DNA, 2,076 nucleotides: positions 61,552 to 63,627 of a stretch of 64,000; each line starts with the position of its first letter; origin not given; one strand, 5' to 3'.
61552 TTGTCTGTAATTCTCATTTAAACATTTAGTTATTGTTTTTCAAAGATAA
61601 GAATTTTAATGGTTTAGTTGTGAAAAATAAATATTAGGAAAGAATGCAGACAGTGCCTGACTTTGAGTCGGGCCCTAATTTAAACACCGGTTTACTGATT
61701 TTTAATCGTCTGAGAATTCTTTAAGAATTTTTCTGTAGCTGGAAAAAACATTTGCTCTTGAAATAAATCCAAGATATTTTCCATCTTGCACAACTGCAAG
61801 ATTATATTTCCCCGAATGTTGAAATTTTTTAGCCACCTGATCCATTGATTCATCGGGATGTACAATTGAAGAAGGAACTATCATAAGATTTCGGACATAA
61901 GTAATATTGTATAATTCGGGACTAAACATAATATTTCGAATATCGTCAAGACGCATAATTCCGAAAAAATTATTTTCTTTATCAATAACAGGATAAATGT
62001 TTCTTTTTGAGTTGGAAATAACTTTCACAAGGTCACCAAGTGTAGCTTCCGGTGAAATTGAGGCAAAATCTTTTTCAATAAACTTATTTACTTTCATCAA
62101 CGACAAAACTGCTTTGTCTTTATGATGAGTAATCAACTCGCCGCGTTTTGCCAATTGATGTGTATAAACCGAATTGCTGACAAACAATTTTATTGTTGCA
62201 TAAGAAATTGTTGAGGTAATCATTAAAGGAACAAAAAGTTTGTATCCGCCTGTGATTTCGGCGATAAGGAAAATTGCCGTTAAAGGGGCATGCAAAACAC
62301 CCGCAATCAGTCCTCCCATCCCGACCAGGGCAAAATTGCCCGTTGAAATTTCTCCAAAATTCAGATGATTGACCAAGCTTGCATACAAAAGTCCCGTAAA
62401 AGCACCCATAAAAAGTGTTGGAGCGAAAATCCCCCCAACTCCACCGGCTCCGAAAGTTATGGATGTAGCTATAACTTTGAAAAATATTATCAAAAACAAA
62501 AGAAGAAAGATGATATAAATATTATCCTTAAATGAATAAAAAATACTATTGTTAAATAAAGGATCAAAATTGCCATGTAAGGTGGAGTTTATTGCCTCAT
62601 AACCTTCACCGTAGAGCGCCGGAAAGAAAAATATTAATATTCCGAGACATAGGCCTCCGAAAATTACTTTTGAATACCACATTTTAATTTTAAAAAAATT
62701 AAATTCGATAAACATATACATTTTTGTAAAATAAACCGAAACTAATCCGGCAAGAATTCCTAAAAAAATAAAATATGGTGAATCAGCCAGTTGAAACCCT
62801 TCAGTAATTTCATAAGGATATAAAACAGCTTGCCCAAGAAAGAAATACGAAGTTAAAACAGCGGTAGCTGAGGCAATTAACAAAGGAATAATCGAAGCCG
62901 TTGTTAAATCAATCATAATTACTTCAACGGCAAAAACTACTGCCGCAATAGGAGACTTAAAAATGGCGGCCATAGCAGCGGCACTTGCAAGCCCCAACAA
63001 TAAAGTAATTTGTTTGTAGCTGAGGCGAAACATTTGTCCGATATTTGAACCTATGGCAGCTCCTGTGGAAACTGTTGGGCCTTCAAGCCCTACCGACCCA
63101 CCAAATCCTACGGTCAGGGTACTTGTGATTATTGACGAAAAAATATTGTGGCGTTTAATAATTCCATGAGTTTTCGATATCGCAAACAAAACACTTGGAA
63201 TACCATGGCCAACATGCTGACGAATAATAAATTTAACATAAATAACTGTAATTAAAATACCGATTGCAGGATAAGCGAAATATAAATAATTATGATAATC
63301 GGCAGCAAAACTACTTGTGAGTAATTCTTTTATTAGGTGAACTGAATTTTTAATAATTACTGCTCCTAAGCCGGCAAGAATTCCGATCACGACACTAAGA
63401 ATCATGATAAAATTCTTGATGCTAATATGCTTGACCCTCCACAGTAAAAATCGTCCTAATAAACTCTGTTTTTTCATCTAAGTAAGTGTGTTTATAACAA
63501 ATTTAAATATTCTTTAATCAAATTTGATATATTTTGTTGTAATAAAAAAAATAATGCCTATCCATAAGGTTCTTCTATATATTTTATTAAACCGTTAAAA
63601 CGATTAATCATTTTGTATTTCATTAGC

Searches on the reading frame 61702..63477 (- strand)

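Call 88: search_protein_families(library=ncbifam, proteins=[window:61702-63477:-], max_evalue=0.00001)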
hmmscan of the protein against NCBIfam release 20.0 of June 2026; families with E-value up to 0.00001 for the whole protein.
window:61702-63477:- (591 aa): 4 families
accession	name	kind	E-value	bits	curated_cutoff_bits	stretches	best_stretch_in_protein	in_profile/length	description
NF002505.0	PRK01862.1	equivalog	5.3e-71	240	482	1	18-584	18-573/577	ClcB-like voltage-gated chloride channel protein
NF003640.0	PRK05277.1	equivalog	1.4e-50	172.4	350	1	21-444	30-449/471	H(+)/Cl(-) exchange transporter ClcA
NF002437.0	PRK01610.1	equivalog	2.4e-34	119.1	425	1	25-444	16-427/429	voltage-gated ClC-type chloride channel ClcB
NF041552.1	TF_PrdR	equivalog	9.5e-08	30.8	795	1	461-587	6-131/577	sigma-54 dependent transcriptional regulator PrdR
